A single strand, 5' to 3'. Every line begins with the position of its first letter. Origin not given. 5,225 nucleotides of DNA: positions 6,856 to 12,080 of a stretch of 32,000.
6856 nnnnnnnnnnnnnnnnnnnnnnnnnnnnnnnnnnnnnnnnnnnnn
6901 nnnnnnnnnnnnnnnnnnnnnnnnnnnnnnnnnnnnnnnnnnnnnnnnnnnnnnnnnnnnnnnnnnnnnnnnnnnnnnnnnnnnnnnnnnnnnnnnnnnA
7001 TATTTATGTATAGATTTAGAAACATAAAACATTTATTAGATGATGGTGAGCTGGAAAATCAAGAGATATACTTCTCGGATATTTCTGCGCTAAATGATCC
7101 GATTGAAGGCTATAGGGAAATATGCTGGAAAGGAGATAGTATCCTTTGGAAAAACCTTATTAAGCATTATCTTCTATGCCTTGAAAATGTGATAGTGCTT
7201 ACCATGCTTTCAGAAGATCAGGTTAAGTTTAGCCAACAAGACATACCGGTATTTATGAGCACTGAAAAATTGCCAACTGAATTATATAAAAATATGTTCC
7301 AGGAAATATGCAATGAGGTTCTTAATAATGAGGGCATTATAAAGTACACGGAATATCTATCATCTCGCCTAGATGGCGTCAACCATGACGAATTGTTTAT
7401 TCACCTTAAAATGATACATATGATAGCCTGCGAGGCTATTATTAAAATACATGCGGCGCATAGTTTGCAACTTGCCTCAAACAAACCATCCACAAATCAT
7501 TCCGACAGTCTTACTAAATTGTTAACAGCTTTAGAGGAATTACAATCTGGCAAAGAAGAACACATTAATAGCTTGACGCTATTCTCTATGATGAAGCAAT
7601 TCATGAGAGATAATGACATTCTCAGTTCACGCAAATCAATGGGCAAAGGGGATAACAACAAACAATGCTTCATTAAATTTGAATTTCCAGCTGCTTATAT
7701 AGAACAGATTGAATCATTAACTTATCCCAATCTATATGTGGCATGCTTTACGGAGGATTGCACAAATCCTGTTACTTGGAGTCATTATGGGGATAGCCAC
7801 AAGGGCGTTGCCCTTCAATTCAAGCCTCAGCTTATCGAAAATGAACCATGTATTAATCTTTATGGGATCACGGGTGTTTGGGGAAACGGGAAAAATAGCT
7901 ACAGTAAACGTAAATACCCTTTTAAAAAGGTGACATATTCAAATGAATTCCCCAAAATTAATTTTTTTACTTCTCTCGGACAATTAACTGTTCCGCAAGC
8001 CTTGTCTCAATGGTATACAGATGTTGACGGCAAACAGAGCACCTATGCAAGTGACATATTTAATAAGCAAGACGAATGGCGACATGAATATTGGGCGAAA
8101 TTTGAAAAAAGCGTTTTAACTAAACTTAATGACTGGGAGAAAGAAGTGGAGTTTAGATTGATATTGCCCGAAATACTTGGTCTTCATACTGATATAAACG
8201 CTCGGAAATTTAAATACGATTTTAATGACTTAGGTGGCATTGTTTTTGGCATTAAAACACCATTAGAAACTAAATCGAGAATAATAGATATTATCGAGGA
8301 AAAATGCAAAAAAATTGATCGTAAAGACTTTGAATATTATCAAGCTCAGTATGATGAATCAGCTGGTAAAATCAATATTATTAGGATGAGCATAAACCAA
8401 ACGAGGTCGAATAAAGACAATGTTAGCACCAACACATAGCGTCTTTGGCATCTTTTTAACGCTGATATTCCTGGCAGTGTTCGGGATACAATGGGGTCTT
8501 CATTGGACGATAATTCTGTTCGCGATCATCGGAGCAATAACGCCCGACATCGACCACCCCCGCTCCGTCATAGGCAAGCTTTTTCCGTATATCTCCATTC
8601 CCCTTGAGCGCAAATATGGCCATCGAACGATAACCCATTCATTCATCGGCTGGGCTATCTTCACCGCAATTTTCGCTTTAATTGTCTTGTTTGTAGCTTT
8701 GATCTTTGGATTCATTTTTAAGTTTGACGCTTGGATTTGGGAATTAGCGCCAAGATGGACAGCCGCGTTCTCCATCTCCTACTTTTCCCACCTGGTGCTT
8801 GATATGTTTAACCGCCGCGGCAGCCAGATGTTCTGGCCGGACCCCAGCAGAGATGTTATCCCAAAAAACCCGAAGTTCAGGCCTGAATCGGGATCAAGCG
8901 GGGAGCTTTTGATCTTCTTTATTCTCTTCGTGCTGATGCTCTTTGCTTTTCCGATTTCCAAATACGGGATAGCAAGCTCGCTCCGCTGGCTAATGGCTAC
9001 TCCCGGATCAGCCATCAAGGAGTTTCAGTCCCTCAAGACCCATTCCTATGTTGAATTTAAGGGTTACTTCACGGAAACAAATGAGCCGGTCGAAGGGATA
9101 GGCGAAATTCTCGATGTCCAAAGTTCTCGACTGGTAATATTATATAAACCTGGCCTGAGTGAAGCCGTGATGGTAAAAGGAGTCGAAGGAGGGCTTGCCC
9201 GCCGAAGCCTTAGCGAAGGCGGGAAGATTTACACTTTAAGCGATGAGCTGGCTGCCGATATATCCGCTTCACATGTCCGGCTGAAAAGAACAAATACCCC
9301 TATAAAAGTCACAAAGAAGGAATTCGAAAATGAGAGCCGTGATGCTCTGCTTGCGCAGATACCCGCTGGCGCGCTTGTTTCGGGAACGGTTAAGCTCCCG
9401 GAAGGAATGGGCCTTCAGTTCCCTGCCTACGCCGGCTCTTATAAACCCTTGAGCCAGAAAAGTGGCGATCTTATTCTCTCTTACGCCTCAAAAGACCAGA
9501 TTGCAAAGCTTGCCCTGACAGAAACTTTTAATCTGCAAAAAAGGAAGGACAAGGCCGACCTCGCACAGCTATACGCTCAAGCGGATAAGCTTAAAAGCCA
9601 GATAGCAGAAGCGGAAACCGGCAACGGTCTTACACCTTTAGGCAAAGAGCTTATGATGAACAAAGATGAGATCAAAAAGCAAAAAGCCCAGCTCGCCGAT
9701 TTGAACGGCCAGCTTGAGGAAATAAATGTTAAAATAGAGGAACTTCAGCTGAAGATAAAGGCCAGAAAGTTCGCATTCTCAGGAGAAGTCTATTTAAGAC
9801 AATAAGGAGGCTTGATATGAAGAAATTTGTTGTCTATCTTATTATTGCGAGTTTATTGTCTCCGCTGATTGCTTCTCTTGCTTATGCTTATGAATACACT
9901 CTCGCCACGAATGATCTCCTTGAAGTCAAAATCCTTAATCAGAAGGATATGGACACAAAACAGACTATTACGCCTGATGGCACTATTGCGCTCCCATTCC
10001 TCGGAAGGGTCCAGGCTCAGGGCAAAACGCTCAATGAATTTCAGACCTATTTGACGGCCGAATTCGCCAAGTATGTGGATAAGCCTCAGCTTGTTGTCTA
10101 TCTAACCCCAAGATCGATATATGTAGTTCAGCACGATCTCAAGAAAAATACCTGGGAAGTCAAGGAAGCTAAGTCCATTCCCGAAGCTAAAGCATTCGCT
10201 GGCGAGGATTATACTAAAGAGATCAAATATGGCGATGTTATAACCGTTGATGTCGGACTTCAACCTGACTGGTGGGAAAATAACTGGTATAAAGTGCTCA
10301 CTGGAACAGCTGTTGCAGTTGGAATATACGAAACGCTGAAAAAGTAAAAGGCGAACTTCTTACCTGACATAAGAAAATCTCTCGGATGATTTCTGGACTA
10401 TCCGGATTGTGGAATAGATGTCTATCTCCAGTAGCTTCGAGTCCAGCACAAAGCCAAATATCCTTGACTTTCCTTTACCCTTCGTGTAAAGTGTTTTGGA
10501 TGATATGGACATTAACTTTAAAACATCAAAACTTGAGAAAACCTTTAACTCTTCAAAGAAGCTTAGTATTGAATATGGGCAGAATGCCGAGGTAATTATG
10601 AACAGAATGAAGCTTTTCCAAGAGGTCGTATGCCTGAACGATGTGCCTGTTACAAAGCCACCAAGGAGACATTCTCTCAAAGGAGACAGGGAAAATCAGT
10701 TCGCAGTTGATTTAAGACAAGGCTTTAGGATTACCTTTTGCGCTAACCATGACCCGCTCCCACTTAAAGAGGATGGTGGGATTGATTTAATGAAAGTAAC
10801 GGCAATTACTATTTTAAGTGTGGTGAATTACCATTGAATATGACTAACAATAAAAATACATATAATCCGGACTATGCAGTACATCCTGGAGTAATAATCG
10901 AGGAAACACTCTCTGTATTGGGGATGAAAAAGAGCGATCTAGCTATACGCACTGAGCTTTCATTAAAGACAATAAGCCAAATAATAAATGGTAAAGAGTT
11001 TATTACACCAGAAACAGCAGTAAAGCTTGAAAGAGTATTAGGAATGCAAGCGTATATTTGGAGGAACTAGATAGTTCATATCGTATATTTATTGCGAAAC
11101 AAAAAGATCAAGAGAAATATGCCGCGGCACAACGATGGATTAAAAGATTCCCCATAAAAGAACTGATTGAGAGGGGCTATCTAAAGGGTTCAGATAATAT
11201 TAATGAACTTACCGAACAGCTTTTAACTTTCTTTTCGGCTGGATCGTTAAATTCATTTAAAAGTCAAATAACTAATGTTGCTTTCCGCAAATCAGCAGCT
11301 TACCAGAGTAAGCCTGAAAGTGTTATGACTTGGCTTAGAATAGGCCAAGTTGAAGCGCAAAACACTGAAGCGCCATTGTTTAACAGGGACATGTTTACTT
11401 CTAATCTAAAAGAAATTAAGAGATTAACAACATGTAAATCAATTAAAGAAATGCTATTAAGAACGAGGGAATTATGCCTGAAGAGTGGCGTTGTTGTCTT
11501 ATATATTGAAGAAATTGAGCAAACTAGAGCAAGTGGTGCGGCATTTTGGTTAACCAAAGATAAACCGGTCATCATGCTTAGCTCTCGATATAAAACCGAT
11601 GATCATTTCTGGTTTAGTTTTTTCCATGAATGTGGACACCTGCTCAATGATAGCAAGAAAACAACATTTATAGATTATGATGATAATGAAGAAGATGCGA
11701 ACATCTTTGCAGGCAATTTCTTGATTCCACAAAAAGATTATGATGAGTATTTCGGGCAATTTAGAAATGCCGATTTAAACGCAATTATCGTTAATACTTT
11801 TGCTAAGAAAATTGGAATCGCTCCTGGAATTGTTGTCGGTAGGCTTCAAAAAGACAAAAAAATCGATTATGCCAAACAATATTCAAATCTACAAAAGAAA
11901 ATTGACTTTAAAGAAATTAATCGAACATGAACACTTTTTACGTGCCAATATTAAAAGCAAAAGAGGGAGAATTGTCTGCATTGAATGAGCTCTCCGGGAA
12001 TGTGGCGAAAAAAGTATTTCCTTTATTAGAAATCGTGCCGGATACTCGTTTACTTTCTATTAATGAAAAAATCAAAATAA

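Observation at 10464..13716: HigB / HTH-ImmA / Beta-protein operon with a convergent PD-(D/E)xK gene: composite conflict module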

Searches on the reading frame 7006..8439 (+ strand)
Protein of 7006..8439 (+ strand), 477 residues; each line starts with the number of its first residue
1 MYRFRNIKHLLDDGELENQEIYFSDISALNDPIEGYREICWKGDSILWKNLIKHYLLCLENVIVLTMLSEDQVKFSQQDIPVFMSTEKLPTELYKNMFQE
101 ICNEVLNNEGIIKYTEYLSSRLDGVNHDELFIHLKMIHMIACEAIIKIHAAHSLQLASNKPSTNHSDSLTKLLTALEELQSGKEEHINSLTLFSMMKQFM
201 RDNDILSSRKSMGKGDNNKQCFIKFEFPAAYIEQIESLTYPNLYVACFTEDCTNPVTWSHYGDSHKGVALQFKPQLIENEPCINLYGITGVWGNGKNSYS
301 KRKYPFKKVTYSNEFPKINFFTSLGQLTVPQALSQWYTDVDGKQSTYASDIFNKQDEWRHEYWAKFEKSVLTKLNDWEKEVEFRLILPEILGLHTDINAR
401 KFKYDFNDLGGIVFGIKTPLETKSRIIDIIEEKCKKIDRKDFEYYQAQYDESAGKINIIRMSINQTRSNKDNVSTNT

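Call 3: search_protein_families(library=pfam, proteins=[window:7006-8439:+], max_evalue=0.01)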
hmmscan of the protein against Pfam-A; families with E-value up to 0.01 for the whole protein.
window:7006-8439:+ (477 aa): 1 family
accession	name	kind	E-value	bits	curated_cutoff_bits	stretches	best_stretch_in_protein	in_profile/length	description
PF11185.13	DUF2971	-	0.0032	19.2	22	1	258-385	2-89/89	Protein of unknown function (DUF2971)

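Call 4: search_protein_families(library=ncbifam, proteins=[window:7006-8439:+], max_evalue=0.01)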
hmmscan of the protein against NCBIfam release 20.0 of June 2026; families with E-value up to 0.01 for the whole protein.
window:7006-8439:+ (477 aa): 0 families

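Call 5: search_protein_families(library=padloc, proteins=[window:7006-8439:+], max_evalue=0.01)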
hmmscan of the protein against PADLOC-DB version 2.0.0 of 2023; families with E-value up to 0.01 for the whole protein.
window:7006-8439:+ (477 aa): 4 families
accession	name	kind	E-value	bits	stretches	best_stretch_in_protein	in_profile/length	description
PDLC04990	PDC-S31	-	1.3e-21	75.5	3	366-459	178-256/259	-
PDLC04994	PDC-S31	-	9.7e-19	65.8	3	360-441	179-258/273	-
PDLC04991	PDC-S31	-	3.8e-14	50.9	2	241-274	63-96/208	-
PDLC04992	PDC-S31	-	0.002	15.9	0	226-275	40-89/220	-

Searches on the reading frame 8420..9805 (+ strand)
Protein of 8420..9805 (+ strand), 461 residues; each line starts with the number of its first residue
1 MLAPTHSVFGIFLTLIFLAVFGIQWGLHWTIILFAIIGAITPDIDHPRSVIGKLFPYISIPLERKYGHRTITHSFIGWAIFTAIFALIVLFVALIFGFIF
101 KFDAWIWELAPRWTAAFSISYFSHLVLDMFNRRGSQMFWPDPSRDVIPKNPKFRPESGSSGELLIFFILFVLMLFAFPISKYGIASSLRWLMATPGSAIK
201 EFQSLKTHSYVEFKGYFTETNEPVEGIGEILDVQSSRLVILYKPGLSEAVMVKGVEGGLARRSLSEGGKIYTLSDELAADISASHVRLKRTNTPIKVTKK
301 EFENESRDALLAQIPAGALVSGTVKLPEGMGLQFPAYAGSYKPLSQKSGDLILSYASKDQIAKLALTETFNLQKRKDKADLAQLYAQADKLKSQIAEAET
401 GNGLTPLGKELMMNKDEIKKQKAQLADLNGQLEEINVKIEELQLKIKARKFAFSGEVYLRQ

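Call 3: search_protein_families(library=pfam, proteins=[window:8420-9805:+], max_evalue=0.01)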
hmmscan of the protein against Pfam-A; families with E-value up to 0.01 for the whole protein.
window:8420-9805:+ (461 aa): 2 families
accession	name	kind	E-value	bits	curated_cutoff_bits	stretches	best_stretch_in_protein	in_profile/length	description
PF04307.19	YdjM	-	3.9e-28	98.6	29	1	1-143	1-121/176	YdjM inner membrane protein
PF04012.17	PspA_IM30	-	0.0082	16.2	33.9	0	278-400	46-126/220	PspA/IM30 family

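Call 4: search_protein_families(library=ncbifam, proteins=[window:8420-9805:+], max_evalue=0.01)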
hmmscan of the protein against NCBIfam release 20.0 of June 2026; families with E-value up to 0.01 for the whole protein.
window:8420-9805:+ (461 aa): 1 family
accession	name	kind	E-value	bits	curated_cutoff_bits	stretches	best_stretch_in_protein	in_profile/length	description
NF008651.0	PRK11648.1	equivalog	2.1e-21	76.6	216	1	26-181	29-166/196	metal-dependent hydrolase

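Call 86: search_protein_families(library=padloc, proteins=[window:8420-9805:+], max_evalue=0.001)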
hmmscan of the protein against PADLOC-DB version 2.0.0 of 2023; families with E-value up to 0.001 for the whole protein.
window:8420-9805:+ (461 aa): 0 families

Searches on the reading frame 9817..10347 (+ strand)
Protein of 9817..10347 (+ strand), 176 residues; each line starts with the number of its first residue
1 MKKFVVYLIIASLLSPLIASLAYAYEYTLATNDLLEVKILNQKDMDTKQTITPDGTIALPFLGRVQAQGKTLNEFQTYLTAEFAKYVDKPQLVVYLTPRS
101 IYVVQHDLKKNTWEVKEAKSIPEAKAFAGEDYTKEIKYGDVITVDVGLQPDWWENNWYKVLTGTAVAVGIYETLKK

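Call 3: search_protein_families(library=pfam, proteins=[window:9817-10347:+], max_evalue=0.01)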
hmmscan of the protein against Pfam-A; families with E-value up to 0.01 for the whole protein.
window:9817-10347:+ (176 aa): 1 family
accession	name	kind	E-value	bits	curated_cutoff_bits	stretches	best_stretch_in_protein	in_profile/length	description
PF02563.21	Poly_export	-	5.8e-20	71.7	28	1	24-96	4-76/77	Polysaccharide biosynthesis/export protein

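Call 4: search_protein_families(library=ncbifam, proteins=[window:9817-10347:+], max_evalue=0.01)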
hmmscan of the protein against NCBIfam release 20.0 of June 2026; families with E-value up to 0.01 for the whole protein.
window:9817-10347:+ (176 aa): 4 families
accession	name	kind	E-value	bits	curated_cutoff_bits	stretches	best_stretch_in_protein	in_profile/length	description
TIGR03027.2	pepcterm_export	equivalog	8.9e-14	51.5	180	1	26-100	2-76/169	XrtA/PEP-CTERM system exopolysaccharide export protein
NF041843.1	EpsY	equivalog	2e-09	37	320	1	26-97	52-123/211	exopolysaccharide export protein EpsY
NF011658.0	PRK15078.1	subfamily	2.2e-08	33.3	333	1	45-95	114-164/380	polysaccharide export protein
TIGR03028.1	EpsE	equivalog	3.9e-07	29.6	262.65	1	26-97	1-74/239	polysaccharide export protein EpsE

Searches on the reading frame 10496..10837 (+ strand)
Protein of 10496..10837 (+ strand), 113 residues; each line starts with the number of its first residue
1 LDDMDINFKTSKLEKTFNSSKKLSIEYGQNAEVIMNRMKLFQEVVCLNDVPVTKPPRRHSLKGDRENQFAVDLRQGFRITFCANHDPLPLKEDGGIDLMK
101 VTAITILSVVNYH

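Call 3: search_protein_families(library=pfam, proteins=[window:10496-10837:+], max_evalue=0.01)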
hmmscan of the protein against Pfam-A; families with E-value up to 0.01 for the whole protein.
window:10496-10837:+ (113 aa): 0 families

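Call 4: search_protein_families(library=ncbifam, proteins=[window:10496-10837:+], max_evalue=0.01)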
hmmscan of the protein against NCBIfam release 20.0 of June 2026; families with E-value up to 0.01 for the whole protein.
window:10496-10837:+ (113 aa): 0 families

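Call 5: search_protein_families(library=padloc, proteins=[window:10496-10837:+], max_evalue=0.01)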
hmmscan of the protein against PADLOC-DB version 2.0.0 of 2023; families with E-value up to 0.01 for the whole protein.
window:10496-10837:+ (113 aa): 0 families

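Call 6: search_protein_families(library=phrogs, proteins=[window:10496-10837:+], max_evalue=0.01)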
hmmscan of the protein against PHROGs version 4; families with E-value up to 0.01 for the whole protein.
window:10496-10837:+ (113 aa): 1 family
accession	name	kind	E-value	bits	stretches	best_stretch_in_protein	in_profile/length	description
phrog_3066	-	moron, auxiliary metabolic gene and host takeover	2.3e-07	31.9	1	5-86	2-81/94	toxin of TA system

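Call 14: search_protein_families(library=padloc, proteins=[window:10505-10834:+], max_evalue=1)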
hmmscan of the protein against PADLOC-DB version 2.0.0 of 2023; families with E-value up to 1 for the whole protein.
seq(110 aa): 0 families

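Call 15: search_protein_families(library=ncbifam, proteins=[window:10505-10834:+], max_evalue=1)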
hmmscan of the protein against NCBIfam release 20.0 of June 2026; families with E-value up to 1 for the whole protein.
seq(110 aa): 0 families

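Call 55: search_solved_structures(query=window:10505-10837:+, max_evalue=10, show_alignments=2)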
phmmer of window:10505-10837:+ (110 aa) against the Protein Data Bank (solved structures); distinct sequences matched with E-value up to 10: 9.
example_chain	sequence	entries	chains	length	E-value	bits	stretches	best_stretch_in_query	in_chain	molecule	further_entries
4mct_B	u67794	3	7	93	0.037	17.4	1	52-79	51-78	Killer protein | Endoribonuclease HigB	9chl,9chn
5ixl_A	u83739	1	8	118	0.052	16.9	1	53-83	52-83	Endoribonuclease HigB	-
4ypb_QY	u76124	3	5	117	0.055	16.8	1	53-79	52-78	Host inhibition of growth B | Killer protein | Endoribonuclease HigB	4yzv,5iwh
4px8_A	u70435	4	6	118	0.06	16.7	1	53-79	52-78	Killer protein | Host inhibition of growth B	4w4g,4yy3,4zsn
4mcx_B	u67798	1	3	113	0.06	16.7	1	52-79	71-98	Killer protein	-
9png_A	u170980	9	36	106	0.49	13.8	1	13-110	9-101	Soluble cytochrome b562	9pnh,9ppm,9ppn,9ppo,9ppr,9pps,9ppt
3l1m_A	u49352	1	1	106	0.68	13.3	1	13-99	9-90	Soluble cytochrome b562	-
6wza_A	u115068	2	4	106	1.1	12.6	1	13-99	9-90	Soluble cytochrome b562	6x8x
9f5x_y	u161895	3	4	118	1.4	12.3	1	48-90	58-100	NUOP7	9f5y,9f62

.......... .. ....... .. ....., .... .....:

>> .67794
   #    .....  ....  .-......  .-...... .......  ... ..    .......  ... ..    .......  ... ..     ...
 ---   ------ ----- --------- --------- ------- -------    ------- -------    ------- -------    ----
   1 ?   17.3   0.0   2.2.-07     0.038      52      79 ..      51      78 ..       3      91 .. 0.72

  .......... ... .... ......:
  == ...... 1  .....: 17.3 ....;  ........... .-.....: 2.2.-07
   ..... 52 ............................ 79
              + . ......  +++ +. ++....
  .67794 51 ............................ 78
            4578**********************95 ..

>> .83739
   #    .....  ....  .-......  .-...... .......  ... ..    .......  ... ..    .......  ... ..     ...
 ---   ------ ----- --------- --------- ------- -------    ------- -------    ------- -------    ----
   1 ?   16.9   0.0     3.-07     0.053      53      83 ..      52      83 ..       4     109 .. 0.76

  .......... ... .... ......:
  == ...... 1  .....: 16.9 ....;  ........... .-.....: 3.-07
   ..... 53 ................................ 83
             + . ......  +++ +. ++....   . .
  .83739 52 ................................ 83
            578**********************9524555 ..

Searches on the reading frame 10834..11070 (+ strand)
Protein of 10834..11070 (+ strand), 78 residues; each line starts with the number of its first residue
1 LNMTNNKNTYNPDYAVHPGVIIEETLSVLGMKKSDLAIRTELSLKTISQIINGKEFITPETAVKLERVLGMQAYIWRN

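Call 3: search_protein_families(library=pfam, proteins=[window:10834-11070:+], max_evalue=0.01)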
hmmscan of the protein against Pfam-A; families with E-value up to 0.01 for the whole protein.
window:10834-11070:+ (78 aa): 5 families
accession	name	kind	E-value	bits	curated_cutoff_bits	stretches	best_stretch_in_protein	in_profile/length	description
PF01381.28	HTH_3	-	6.1e-06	26.6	23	1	29-70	8-49/55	Helix-turn-helix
PF12844.13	HTH_19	-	0.00038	20.8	30.2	1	22-66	4-48/64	Helix-turn-helix domain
PF13443.12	HTH_26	-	0.00044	20.9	22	1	30-72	10-53/63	Cro/C1-type HTH DNA-binding domain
PF13560.12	HTH_31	-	0.0031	18.2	27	1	30-71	14-56/64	Helix-turn-helix domain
PF00356.27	LacI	-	0.0068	16.6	27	0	35-74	4-43/46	Bacterial regulatory proteins, lacI family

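Call 4: search_protein_families(library=ncbifam, proteins=[window:10834-11070:+], max_evalue=0.01)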
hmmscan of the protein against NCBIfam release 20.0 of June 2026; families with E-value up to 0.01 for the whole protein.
window:10834-11070:+ (78 aa): 1 family
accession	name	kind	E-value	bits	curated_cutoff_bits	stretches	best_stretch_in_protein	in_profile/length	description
TIGR02607.1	antidote_HigA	equivalog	2.2e-15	56.3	47.7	1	16-76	5-66/81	HigA family addiction module antitoxin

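Call 5: search_protein_families(library=padloc, proteins=[window:10834-11070:+], max_evalue=0.01)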
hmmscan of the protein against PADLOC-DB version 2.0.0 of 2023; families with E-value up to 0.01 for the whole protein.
window:10834-11070:+ (78 aa): 3 families
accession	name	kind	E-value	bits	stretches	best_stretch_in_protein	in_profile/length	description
PDLC04760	PDC-M64C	-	0.00068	18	1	21-72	30-81/93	-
PDLC04762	PDC-M64C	-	0.0019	16.3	1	22-71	32-81/97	-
PDLC04775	PDC-M69A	-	0.0074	14.8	1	19-71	9-61/113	-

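Call 6: search_protein_families(library=phrogs, proteins=[window:10834-11070:+], max_evalue=0.01)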
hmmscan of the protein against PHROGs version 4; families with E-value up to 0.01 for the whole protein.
window:10834-11070:+ (78 aa): 9 families
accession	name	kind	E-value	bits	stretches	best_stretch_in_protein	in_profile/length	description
phrog_1381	-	moron, auxiliary metabolic gene and host takeover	9.1e-13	49.1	1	15-78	10-74/264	plasmid antitoxin with HTH domain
phrog_37057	-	transcription regulation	1.8e-06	29.1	1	13-72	9-67/144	transcriptional regulator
phrog_2439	-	transcription regulation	1.4e-05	25.2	1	15-76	5-66/367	transcriptional regulator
phrog_3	-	transcription regulation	1.6e-05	25.9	1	22-73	93-140/430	transcriptional repressor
phrog_8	-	transcription regulation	7.5e-05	23.3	1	29-71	169-210/346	transcriptional regulator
phrog_1373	-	transcription regulation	0.00016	22.7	1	26-73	72-119/166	transcriptional regulator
phrog_11145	-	DNA, RNA and nucleotide metabolism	0.00058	20.2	1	34-75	7-48/343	DNA binding protein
phrog_2967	-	transcription regulation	0.0019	18.8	1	19-72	12-65/225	transcriptional regulator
phrog_4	-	transcription regulation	0.0027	17.7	1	22-71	141-186/400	transcriptional repressor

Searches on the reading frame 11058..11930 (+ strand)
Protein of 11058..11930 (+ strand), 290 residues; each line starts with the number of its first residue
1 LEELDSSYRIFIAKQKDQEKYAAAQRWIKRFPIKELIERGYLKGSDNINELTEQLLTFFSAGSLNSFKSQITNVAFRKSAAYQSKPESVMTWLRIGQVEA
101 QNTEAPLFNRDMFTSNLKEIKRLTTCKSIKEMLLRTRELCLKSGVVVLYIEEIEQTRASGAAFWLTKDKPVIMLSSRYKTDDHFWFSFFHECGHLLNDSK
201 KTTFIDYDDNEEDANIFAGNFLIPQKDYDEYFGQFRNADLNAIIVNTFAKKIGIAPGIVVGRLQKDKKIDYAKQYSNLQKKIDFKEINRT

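Call 3: search_protein_families(library=pfam, proteins=[window:11058-11930:+], max_evalue=0.01)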
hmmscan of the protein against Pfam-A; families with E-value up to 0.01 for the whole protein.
window:11058-11930:+ (290 aa): 1 family
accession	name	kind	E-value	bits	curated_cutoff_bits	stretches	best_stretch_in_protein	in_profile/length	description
PF06114.19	Peptidase_M78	-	4.7e-13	49.5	22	1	145-260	6-119/123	IrrE N-terminal-like domain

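Call 4: search_protein_families(library=ncbifam, proteins=[window:11058-11930:+], max_evalue=0.01)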
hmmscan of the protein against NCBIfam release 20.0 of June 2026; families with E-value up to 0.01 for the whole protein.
window:11058-11930:+ (290 aa): 1 family
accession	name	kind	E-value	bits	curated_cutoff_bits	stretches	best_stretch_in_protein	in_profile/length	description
NF052239.1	antitox_spr1629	equivalog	1.1e-09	37.9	335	1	142-235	168-263/377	spr1629 family repressor/antitoxin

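Call 5: search_protein_families(library=padloc, proteins=[window:11058-11930:+], max_evalue=0.01)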
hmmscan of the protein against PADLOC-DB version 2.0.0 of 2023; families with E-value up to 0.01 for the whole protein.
window:11058-11930:+ (290 aa): 16 families
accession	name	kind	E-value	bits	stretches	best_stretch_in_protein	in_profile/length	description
PDLC03982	PD-Lambda-2_B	-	3.2e-33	113.6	1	3-272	109-381/402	-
PDLC03945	RmrA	-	2.2e-10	38.3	1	142-236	168-264/394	-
PDLC03946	RmrA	-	1.1e-09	35.5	1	139-239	148-244/357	-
PDLC03949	RmrA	-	2.7e-09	34.4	1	142-232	150-235/363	-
PDLC03947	RmrA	-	6.3e-09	33.1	1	140-230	166-259/383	-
PDLC03944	RmrA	-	8.3e-08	29.7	1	167-287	182-303/384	-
PDLC04141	capP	-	2.1e-07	28.7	1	154-243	39-132/242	capP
PDLC03953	RmrA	-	2.1e-07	28.5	1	157-234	181-255/373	-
PDLC03952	RmrA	-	2.4e-07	28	1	143-241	181-282/395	-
PDLC03948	RmrA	-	4.7e-07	27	1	134-228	161-256/397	-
PDLC03954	RmrA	-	1.3e-06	25.6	1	138-226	164-255/380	-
PDLC03951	RmrA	-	2.6e-05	21.4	1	143-229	164-253/400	-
PDLC03950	RmrA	-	6.8e-05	20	1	163-228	175-244/369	-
PDLC03943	RmrA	-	0.0002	18.5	1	139-256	150-262/370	-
PDLC03955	RmrA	-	0.0051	14.1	1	142-227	174-255/371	-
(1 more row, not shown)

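Call 6: search_protein_families(library=phrogs, proteins=[window:11058-11930:+], max_evalue=0.01)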
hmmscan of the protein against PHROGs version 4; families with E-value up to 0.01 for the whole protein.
window:11058-11930:+ (290 aa): 5 families
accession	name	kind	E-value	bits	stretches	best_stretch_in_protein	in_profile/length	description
phrog_2439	-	transcription regulation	1.4e-21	77.8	1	142-287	157-300/367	transcriptional regulator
phrog_87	-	other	3.2e-10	41.1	1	119-233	27-138/227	metallo-protease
phrog_1914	-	unknown function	3e-05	24.8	1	150-278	58-195/222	-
phrog_18577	-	unknown function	0.00016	22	1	138-208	140-214/332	-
phrog_20099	-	unknown function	0.0095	17.1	0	267-283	33-49/63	-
